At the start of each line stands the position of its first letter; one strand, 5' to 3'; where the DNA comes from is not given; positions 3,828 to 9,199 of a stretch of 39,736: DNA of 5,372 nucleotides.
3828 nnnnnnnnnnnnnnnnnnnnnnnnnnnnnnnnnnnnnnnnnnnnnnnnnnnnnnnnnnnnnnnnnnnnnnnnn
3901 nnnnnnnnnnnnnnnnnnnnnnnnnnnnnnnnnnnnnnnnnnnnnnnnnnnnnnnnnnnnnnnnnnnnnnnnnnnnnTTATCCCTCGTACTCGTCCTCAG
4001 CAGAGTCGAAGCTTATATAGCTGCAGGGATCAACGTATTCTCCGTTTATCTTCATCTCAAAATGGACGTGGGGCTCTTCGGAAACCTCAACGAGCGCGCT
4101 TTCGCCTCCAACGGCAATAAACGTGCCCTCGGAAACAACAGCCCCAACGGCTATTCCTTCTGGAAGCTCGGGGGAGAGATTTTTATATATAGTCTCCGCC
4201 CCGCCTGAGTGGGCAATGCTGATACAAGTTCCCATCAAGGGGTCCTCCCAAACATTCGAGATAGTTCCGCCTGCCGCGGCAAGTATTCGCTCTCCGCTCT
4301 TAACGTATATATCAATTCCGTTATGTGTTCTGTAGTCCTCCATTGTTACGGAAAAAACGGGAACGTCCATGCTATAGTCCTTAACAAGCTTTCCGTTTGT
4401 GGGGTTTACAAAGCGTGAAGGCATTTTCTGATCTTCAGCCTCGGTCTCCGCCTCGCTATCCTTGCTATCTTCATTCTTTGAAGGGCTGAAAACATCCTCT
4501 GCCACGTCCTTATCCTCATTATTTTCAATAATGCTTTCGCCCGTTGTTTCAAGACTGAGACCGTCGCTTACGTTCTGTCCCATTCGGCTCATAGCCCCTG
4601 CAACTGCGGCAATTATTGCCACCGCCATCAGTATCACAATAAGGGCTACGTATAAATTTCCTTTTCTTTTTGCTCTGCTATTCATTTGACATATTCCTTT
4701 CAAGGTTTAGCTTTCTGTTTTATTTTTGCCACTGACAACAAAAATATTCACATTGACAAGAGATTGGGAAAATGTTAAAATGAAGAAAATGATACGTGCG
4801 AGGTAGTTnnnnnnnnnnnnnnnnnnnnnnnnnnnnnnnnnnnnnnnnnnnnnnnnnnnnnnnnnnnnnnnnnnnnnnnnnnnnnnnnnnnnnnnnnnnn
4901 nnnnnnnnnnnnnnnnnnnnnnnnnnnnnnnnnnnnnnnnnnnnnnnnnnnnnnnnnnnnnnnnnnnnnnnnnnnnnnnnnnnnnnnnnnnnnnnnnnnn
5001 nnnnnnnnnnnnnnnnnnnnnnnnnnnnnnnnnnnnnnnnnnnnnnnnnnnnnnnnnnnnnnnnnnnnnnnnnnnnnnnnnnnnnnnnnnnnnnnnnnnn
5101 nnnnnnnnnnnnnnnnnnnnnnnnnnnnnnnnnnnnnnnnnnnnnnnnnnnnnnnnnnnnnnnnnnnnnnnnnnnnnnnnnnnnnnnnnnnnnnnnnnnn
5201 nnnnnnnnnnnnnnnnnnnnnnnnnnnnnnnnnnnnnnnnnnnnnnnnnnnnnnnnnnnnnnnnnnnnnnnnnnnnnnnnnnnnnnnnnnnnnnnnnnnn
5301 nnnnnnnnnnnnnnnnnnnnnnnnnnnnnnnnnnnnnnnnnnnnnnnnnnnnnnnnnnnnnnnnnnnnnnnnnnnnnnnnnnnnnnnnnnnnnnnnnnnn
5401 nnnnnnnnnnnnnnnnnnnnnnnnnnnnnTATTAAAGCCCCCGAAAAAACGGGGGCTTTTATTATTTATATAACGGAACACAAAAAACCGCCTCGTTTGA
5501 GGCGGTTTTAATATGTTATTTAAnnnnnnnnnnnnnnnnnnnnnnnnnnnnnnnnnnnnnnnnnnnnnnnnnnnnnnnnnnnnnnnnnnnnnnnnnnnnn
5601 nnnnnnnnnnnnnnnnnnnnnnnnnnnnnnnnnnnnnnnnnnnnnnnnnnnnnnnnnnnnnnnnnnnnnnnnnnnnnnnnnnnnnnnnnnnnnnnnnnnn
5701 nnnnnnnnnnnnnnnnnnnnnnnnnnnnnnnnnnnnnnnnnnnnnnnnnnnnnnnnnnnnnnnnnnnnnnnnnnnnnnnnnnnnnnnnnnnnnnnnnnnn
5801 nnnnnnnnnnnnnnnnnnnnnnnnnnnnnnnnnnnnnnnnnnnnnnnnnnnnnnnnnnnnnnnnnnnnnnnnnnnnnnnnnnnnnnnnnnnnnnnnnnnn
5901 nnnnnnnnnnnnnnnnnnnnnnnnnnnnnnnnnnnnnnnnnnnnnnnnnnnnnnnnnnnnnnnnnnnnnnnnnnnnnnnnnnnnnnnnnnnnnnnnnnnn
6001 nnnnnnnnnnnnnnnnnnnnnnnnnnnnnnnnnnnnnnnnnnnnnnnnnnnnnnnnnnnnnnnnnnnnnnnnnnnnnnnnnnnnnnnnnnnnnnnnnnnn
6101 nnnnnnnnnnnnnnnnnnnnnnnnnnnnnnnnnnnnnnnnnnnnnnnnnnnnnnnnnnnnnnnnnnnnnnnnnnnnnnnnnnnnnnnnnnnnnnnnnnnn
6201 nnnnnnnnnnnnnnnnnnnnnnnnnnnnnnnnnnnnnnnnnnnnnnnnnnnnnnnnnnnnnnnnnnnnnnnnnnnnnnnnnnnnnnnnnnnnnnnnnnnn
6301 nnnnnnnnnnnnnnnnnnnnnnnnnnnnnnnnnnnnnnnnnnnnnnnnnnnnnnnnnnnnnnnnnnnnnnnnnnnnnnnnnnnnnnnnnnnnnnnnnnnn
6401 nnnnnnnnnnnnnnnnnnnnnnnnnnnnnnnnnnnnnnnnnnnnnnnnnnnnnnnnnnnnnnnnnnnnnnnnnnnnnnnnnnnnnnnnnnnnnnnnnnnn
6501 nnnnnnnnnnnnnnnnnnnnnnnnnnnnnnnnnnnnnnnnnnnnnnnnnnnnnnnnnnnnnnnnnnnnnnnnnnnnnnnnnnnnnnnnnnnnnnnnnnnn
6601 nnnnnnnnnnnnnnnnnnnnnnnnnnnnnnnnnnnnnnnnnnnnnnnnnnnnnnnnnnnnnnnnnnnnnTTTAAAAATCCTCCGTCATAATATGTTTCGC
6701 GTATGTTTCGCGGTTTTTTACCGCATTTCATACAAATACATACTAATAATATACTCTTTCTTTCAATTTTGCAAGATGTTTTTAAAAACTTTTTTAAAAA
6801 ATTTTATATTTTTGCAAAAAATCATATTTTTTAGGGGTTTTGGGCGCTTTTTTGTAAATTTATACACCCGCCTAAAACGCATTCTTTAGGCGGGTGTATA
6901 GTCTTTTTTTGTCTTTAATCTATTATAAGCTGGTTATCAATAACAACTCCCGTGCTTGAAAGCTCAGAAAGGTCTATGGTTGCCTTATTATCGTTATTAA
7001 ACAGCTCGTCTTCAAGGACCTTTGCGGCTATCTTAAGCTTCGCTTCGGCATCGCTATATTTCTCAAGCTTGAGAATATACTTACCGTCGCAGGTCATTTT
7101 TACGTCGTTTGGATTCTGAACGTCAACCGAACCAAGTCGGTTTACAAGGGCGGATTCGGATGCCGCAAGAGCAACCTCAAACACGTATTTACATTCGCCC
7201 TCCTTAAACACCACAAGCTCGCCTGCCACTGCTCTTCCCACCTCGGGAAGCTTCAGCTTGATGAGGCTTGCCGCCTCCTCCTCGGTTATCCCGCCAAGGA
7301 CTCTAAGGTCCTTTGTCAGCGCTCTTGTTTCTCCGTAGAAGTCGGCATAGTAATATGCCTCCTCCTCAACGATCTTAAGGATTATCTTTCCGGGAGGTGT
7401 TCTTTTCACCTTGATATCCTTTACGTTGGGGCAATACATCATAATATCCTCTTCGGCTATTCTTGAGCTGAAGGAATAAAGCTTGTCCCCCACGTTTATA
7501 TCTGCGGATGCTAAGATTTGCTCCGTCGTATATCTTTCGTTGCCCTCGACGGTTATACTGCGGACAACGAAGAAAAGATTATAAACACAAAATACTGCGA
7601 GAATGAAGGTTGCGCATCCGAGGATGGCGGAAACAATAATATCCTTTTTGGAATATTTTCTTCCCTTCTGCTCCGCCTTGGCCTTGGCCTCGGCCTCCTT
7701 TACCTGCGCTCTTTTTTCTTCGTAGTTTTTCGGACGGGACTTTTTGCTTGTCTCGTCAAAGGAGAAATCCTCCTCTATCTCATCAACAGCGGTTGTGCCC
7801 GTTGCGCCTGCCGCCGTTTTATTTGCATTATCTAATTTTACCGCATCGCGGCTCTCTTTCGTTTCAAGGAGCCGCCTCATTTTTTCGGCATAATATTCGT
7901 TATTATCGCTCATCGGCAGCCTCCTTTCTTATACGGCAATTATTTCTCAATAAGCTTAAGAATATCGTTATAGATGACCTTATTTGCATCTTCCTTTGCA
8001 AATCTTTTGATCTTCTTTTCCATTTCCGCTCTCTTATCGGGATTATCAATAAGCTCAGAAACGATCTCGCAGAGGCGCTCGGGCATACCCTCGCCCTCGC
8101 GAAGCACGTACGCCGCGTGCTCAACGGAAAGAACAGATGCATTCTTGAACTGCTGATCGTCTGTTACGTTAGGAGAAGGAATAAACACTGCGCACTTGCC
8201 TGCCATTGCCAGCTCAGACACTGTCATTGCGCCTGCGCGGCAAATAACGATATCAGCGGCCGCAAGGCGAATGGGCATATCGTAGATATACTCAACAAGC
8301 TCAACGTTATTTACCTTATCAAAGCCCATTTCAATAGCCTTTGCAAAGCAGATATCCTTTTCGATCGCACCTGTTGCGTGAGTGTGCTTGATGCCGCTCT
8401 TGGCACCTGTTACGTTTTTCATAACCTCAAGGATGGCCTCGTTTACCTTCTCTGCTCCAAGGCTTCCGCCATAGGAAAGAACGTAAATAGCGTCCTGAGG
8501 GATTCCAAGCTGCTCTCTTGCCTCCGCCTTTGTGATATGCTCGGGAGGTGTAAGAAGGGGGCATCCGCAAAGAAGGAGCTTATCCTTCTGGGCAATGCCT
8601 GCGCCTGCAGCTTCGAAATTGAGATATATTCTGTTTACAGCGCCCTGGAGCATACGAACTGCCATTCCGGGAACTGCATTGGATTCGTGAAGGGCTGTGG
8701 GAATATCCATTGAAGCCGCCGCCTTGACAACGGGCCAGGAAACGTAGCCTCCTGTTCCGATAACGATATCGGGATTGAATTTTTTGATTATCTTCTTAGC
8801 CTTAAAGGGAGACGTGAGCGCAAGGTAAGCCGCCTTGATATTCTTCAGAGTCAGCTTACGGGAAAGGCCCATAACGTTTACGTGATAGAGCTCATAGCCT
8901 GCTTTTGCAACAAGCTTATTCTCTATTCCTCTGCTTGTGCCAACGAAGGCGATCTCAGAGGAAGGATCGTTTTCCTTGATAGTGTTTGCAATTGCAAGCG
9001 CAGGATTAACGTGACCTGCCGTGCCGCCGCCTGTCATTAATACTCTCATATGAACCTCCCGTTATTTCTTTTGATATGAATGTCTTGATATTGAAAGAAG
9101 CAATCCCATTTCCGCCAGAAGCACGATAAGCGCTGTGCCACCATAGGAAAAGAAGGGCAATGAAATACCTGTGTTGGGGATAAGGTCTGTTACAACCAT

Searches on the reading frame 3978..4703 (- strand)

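Call 45: search_protein_families(library=pfam, proteins=[window:3978-4703:-], max_evalue=0.01)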
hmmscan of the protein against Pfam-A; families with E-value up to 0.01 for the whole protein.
window:3978-4703:- (241 aa): 2 families
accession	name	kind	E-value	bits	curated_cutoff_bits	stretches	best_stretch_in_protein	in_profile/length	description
PF01551.29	Peptidase_M23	-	4.6e-18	65.6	28.7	1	126-226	2-96/96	Peptidase family M23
PF20187.3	DUF6550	-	0.0021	18.7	27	1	19-96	17-94/190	Family of unknown function (DUF6550)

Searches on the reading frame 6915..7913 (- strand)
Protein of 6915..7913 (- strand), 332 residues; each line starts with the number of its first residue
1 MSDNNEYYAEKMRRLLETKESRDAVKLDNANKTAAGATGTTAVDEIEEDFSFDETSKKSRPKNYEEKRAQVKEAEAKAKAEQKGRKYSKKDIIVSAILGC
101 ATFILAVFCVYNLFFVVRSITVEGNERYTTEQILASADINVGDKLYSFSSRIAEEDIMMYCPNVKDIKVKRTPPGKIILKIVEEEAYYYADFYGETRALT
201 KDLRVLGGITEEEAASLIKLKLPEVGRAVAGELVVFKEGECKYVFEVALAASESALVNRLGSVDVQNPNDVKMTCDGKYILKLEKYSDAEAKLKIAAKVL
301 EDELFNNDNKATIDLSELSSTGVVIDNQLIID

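Call 54: search_protein_families(library=pfam, proteins=[window:6915-7913:-], max_evalue=0.00001)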
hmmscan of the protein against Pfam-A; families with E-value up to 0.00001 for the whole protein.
window:6915-7913:- (332 aa): 1 family
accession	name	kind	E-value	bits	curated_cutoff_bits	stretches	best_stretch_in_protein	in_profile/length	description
PF08478.15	POTRA_1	-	2.9e-10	40.7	23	1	117-183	3-68/69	POTRA domain, FtsQ-type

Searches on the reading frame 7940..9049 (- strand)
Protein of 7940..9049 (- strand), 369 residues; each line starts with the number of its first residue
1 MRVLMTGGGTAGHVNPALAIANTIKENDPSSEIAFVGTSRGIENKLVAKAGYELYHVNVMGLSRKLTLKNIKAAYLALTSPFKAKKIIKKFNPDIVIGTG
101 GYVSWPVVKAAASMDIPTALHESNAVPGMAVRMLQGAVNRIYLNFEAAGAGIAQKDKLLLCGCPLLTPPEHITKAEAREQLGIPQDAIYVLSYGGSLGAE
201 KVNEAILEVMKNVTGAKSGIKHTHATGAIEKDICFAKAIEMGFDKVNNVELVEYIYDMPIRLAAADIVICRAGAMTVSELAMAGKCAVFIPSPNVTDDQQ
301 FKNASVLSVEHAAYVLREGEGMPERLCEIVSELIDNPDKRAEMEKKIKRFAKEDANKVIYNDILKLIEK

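Call 54: search_protein_families(library=pfam, proteins=[window:7940-9049:-], max_evalue=0.00001)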
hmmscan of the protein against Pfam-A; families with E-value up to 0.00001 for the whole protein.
window:7940-9049:- (369 aa): 2 families
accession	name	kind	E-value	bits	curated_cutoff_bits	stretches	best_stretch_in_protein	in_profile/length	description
PF03033.26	Glyco_transf_28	-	9.1e-36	123.4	26.2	1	3-142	1-138/139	Glycosyltransferase family 28 N-terminal domain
PF04101.22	Glyco_tran_28_C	-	4.2e-31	108.7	22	1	193-357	5-164/166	Glycosyltransferase family 28 C-terminal domain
